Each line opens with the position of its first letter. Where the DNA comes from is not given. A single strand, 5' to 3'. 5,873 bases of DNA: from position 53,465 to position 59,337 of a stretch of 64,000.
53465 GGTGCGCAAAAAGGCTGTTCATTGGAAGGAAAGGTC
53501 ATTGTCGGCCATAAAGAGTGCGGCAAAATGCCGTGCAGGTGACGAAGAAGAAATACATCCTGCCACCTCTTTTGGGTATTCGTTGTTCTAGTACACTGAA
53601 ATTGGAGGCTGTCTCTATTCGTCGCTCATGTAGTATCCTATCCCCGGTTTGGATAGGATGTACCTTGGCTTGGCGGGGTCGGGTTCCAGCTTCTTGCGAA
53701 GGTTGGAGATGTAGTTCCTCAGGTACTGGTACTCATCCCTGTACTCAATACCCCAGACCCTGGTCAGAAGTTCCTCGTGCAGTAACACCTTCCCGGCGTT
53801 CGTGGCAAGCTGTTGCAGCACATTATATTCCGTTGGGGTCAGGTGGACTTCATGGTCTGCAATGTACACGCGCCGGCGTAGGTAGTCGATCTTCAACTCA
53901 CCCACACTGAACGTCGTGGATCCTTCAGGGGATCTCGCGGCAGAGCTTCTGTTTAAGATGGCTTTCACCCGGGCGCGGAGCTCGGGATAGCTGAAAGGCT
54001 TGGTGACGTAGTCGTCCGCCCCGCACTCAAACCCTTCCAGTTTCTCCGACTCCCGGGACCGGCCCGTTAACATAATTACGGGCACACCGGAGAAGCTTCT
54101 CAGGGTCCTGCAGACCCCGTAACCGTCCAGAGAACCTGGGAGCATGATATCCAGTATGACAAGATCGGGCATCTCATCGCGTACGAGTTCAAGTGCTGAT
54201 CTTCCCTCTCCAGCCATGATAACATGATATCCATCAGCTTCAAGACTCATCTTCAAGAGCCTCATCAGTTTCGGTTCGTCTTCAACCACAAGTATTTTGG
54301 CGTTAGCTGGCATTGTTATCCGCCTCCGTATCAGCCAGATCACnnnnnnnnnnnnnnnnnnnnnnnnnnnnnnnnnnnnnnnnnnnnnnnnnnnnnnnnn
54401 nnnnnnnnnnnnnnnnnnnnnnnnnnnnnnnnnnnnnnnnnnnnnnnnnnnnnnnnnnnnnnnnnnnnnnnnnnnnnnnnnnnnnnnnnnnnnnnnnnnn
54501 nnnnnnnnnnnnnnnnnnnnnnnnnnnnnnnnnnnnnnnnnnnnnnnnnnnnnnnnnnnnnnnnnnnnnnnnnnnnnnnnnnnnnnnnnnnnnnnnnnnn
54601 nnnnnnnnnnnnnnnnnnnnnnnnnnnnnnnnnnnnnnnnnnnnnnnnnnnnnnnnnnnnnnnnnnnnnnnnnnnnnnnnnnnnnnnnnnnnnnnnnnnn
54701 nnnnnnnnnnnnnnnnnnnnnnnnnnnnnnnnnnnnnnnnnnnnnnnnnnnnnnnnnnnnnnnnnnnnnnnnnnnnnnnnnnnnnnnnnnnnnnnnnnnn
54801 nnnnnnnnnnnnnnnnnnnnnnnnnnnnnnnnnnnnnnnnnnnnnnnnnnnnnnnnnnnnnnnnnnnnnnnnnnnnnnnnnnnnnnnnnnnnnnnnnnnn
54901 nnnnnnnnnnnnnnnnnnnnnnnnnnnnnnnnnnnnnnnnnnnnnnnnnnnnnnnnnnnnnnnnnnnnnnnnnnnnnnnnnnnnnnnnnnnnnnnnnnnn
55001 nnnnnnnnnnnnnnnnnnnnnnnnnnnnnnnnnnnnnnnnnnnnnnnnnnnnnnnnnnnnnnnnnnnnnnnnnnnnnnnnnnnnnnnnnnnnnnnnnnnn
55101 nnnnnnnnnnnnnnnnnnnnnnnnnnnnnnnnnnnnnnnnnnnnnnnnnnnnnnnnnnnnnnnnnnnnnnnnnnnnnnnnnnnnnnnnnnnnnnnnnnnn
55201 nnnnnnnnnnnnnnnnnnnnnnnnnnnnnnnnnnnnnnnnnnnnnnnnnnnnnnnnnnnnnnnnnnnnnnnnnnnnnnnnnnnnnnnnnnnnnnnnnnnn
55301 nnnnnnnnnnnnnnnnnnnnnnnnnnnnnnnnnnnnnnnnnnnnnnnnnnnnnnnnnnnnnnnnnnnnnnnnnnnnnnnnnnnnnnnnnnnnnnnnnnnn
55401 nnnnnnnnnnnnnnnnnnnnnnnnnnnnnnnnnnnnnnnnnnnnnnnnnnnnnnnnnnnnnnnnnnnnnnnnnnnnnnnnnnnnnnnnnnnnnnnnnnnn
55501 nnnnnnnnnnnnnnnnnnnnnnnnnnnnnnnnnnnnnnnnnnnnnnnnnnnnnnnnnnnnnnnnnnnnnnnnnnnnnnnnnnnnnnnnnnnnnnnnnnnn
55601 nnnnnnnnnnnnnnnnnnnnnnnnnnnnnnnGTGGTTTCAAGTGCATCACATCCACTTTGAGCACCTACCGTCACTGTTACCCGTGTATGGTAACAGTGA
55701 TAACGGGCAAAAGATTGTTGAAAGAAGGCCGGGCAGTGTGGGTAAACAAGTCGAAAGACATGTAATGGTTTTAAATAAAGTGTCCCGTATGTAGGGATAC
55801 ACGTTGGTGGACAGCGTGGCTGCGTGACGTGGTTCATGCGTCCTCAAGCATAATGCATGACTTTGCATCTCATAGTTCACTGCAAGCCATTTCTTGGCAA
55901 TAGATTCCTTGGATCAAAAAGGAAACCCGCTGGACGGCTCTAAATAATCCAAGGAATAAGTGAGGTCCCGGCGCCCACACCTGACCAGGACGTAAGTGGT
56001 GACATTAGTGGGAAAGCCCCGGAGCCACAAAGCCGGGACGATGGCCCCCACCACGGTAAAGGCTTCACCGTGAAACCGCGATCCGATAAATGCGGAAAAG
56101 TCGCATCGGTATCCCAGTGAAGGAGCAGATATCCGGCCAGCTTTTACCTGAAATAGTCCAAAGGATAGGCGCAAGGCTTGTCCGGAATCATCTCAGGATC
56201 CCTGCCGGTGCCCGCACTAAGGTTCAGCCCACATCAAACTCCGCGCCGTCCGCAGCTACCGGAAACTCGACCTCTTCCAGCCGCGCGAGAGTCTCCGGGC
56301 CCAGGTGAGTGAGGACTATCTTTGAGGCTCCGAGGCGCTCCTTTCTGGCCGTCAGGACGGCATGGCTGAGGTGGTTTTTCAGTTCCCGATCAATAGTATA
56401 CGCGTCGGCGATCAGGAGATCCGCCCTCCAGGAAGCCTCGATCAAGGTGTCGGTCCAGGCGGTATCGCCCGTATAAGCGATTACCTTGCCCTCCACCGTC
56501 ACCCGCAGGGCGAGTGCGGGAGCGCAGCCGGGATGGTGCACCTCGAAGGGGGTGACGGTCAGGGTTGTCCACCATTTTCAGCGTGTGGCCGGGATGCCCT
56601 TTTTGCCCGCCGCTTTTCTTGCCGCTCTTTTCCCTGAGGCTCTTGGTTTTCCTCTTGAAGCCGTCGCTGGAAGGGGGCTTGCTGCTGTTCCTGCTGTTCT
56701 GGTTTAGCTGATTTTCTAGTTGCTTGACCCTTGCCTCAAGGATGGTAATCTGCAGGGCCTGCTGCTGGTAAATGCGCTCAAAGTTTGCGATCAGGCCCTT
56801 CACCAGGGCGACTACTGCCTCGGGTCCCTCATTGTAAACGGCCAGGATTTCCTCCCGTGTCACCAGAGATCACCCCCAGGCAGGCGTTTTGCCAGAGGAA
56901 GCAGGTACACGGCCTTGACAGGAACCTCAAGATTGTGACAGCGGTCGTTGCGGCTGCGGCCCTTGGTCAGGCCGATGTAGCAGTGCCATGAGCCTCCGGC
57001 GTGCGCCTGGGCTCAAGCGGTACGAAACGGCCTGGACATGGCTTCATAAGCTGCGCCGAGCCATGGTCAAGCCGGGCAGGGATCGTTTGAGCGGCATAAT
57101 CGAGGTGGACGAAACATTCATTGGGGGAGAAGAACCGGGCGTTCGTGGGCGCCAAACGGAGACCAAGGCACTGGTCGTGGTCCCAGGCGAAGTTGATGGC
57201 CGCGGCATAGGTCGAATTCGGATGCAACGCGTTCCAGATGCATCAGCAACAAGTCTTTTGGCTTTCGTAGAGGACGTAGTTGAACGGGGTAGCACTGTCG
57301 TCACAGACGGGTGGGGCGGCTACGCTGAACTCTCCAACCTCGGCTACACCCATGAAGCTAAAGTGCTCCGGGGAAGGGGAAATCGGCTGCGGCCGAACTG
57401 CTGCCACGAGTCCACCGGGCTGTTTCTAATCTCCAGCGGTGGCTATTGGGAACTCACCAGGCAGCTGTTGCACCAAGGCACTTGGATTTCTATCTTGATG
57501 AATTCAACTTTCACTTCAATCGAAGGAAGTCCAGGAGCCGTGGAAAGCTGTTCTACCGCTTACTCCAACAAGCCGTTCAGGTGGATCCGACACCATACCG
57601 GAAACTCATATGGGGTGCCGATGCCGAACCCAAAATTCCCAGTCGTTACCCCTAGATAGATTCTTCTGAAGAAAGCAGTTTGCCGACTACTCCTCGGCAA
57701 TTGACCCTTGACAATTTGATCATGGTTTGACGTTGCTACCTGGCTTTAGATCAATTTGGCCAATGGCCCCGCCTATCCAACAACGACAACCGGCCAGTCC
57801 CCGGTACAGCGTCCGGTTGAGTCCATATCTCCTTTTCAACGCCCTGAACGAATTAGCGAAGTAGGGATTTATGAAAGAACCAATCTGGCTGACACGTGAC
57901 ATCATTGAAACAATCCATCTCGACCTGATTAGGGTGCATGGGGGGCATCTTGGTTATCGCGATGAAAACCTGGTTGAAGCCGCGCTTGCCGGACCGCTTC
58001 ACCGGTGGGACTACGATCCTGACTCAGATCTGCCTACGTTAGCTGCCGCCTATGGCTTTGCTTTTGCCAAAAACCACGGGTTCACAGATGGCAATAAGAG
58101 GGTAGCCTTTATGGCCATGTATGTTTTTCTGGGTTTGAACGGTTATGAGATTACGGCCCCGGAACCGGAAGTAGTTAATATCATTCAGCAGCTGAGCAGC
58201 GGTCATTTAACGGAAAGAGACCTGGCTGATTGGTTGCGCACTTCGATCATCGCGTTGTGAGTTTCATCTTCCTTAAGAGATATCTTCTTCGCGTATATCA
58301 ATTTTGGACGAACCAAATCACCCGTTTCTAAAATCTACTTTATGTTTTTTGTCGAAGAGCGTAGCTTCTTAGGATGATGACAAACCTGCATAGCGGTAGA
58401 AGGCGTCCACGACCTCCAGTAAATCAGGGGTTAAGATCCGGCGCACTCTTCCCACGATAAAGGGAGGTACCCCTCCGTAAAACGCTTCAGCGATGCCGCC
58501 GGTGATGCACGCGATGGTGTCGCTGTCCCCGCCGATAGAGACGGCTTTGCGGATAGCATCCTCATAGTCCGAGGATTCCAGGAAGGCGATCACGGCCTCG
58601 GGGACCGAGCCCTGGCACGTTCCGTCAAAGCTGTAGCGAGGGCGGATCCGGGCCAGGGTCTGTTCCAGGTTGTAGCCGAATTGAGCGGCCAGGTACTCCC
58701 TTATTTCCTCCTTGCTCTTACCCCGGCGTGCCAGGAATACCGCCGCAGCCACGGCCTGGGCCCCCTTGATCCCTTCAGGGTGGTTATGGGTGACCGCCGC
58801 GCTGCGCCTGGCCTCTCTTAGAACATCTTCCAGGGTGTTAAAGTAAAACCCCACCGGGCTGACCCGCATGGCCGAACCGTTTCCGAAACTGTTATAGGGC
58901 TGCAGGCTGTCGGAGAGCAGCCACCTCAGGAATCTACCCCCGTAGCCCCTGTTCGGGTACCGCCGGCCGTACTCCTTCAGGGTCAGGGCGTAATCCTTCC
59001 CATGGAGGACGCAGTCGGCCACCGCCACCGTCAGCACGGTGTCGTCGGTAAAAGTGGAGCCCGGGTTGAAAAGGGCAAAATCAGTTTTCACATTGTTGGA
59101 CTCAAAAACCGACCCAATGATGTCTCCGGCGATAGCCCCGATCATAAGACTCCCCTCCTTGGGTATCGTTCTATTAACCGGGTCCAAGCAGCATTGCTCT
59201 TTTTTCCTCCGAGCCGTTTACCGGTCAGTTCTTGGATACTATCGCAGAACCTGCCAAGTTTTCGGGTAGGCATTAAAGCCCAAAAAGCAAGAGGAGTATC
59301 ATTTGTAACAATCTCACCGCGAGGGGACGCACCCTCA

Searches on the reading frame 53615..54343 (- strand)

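Call 31: search_protein_families(library=pfam, proteins=[window:53615-54343:-], max_evalue=0.00001)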
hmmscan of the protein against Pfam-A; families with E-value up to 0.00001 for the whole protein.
window:53615-54343:- (242 aa): 2 families
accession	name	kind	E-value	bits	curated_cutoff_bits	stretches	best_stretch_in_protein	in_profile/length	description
PF00072.30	Response_reg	-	3.7e-28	98.4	30.2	1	17-127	1-111/111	Response regulator receiver domain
PF00486.34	Trans_reg_C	-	4.2e-22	78.5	26.2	1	164-238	2-76/77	Transcriptional regulatory protein, C terminal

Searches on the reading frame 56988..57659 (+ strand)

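Call 31: search_protein_families(library=pfam, proteins=[window:56988-57659:+], max_evalue=0.00001)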
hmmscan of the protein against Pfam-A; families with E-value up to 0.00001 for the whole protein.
window:56988-57659:+ (223 aa): 1 family
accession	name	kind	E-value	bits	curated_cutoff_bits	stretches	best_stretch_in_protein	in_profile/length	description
PF12762.13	DDE_Tnp_IS1595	-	1.5e-18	67.7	27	1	33-124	1-100/153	ISXO2-like transposase domain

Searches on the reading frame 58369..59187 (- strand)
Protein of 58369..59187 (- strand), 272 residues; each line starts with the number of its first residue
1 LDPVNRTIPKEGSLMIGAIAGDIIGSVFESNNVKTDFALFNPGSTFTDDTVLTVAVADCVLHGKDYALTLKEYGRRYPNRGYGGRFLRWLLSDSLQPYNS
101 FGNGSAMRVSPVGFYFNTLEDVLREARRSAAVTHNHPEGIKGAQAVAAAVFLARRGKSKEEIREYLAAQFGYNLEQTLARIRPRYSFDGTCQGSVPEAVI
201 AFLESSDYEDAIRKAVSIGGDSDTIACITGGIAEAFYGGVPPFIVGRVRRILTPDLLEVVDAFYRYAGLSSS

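Call 31: search_protein_families(library=pfam, proteins=[window:58369-59187:-], max_evalue=0.00001)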
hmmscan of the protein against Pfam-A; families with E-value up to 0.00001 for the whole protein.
window:58369-59187:- (272 aa): 1 family
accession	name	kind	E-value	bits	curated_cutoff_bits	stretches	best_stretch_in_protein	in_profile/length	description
PF03747.19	ADP_ribosyl_GH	-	1.6e-39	136.7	26.2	1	15-238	3-280/287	ADP-ribosylglycohydrolase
